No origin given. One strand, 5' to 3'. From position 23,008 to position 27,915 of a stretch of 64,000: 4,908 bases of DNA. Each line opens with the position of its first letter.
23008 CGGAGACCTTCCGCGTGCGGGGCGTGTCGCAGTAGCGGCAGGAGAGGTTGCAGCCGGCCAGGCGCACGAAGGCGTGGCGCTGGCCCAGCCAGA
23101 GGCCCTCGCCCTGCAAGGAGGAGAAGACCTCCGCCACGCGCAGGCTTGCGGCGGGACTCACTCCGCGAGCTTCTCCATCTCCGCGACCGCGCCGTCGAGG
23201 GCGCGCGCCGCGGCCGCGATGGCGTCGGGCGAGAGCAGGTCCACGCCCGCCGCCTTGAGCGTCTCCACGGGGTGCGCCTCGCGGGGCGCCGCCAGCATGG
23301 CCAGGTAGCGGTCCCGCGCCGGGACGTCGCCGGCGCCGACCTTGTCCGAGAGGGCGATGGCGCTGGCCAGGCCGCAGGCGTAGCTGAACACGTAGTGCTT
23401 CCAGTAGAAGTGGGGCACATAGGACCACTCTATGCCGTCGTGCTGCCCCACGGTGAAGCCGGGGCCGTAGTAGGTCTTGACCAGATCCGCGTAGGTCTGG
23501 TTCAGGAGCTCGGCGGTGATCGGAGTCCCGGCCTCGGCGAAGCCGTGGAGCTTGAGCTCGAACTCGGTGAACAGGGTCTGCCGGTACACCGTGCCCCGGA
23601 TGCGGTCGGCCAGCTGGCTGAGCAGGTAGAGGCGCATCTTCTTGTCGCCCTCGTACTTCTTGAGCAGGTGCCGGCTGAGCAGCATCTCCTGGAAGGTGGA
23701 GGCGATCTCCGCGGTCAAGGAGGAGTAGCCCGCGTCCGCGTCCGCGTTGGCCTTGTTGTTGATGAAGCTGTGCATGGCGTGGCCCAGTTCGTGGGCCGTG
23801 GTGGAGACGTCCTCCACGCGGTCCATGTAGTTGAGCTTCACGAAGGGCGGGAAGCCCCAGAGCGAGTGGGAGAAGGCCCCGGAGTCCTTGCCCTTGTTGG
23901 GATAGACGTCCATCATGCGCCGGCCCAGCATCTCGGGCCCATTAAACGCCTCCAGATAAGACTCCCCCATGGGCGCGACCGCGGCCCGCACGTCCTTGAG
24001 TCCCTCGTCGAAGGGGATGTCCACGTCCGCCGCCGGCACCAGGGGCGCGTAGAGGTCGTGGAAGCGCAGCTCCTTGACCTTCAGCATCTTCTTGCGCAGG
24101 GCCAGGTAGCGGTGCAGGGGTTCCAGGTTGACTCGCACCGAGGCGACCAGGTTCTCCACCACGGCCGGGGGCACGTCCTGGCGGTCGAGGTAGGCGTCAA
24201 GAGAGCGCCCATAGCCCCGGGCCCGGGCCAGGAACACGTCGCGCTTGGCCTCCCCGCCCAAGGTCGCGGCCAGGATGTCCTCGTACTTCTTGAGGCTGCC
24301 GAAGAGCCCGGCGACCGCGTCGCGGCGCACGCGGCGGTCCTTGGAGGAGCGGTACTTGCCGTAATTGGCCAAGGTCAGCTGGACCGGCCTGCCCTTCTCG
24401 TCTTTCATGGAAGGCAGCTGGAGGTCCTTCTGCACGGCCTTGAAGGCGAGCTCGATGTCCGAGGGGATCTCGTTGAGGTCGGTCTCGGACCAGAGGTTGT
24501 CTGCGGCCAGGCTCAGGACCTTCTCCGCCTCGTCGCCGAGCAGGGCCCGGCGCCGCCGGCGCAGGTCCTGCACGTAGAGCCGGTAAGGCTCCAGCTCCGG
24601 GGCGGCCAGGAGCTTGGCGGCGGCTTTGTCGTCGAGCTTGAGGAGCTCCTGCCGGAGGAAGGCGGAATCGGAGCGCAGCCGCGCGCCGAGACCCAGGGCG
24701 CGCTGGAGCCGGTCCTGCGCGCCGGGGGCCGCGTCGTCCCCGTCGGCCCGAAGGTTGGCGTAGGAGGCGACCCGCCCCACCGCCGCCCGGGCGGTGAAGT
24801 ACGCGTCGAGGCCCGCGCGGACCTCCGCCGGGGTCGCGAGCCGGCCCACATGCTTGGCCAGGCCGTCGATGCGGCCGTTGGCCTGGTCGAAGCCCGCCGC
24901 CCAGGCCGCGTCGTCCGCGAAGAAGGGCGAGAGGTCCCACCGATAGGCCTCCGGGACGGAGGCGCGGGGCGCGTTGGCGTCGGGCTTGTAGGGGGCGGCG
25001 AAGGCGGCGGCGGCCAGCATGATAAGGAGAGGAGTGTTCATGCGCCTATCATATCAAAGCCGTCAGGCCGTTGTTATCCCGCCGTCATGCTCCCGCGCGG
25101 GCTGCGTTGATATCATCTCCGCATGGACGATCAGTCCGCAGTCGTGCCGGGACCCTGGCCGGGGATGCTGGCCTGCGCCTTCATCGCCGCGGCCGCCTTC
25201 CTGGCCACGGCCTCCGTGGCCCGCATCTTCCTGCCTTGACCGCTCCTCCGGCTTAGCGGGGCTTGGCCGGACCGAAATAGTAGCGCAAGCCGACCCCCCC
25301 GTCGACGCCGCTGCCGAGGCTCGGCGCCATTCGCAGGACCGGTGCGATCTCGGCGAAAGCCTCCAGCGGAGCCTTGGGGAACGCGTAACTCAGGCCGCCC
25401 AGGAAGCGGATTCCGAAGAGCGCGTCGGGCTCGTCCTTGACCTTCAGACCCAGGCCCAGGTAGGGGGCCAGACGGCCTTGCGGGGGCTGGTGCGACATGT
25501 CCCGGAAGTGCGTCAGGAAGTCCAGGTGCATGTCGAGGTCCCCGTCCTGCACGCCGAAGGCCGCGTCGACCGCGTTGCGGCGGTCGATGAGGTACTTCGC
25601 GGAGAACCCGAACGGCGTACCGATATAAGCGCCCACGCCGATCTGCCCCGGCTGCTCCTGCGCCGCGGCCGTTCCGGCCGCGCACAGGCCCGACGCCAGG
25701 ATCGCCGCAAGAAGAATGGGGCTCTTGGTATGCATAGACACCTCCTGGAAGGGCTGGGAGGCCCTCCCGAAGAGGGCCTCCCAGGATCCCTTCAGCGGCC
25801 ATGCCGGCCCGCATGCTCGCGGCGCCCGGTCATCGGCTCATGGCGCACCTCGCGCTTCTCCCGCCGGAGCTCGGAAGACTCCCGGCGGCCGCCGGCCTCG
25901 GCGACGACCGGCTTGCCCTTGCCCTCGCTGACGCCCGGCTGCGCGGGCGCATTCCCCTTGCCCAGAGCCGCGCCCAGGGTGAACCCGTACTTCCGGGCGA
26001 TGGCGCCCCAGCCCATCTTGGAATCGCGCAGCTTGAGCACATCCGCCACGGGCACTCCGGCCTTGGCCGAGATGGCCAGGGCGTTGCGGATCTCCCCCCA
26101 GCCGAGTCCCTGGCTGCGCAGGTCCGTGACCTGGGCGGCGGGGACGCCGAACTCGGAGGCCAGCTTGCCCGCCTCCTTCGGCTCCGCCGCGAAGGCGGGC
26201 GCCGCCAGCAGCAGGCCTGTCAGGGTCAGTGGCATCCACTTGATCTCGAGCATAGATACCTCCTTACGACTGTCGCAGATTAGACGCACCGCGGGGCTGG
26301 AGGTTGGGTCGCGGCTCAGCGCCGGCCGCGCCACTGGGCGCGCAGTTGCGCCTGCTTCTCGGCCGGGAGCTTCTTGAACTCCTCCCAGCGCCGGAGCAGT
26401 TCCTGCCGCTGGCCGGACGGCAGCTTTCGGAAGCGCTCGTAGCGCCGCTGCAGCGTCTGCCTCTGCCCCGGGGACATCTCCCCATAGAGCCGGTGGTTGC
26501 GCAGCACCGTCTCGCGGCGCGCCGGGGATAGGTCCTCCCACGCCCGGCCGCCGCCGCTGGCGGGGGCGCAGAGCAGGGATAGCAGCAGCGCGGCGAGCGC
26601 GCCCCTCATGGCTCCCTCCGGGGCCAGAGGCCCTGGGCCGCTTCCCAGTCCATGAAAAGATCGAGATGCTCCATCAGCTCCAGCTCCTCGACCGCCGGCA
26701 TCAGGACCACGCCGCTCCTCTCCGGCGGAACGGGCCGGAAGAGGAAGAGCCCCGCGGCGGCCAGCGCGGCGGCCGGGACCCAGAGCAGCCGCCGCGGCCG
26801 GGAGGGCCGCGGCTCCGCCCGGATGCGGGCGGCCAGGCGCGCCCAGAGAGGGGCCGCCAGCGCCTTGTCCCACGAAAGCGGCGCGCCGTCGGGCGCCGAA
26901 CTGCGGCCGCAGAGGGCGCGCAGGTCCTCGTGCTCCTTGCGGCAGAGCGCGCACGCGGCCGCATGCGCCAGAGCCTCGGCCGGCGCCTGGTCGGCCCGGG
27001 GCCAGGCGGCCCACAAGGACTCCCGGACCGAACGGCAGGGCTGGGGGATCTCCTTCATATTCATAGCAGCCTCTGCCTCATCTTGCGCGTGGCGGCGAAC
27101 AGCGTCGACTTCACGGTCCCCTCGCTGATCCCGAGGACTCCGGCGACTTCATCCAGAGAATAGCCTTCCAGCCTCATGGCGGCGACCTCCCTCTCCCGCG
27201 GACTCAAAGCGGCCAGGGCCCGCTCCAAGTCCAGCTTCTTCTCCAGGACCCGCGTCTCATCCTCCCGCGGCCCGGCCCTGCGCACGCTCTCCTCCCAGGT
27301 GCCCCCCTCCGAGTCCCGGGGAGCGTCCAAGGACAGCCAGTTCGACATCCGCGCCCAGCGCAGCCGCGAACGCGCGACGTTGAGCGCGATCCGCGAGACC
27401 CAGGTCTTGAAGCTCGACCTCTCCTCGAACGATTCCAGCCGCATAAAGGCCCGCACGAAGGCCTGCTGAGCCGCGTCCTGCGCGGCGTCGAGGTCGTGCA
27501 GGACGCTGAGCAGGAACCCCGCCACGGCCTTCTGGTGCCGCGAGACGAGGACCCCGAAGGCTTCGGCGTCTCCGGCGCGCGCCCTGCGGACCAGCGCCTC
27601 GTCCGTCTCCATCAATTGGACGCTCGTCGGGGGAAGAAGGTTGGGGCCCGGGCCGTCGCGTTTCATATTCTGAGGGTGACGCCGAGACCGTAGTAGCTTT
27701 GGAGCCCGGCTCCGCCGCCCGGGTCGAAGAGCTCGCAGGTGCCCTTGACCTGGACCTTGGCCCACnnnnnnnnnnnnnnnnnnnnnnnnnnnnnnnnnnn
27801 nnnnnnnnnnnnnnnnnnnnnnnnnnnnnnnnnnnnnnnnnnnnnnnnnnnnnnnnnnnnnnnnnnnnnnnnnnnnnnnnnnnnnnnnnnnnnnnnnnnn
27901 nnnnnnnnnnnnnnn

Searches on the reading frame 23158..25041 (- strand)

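Call 41: search_protein_families(library=pfam, proteins=[window:23158-25041:-], max_evalue=0.00001)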
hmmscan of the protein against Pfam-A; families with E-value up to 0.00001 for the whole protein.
window:23158-25041:- (627 aa): 2 families
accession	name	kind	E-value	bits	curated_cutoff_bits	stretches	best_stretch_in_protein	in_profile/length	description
PF01432.26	Peptidase_M3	-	5.6e-44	151.7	27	1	231-611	3-454/457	Peptidase family M3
PF08439.15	Peptidase_M3_N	-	6.3e-09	36.4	25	1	132-180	1-50/70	Oligopeptidase F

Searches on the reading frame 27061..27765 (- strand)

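Call 41: search_protein_families(library=pfam, proteins=[window:27061-27765:-], max_evalue=0.00001)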
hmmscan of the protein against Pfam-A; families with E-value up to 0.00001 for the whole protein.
window:27061-27765:- (234 aa): 5 families
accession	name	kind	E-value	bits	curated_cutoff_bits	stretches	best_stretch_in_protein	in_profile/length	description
PF08281.18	Sigma70_r4_2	-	3.4e-13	49.5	25.7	1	179-229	3-54/54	Sigma-70, region 4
PF04542.20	Sigma70_r2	-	4e-13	49.4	24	1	73-136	1-66/71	Sigma-70 region 2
PF04545.22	Sigma70_r4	-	1.2e-10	41.1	24.1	1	183-231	1-50/50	Sigma-70, region 4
PF00196.25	GerE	-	4.8e-08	33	23.5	1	186-230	2-46/57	Bacterial regulatory proteins, luxR family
PF07638.17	Sigma70_ECF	-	6.7e-07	29.8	21.1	1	59-232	8-182/185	ECF sigma factor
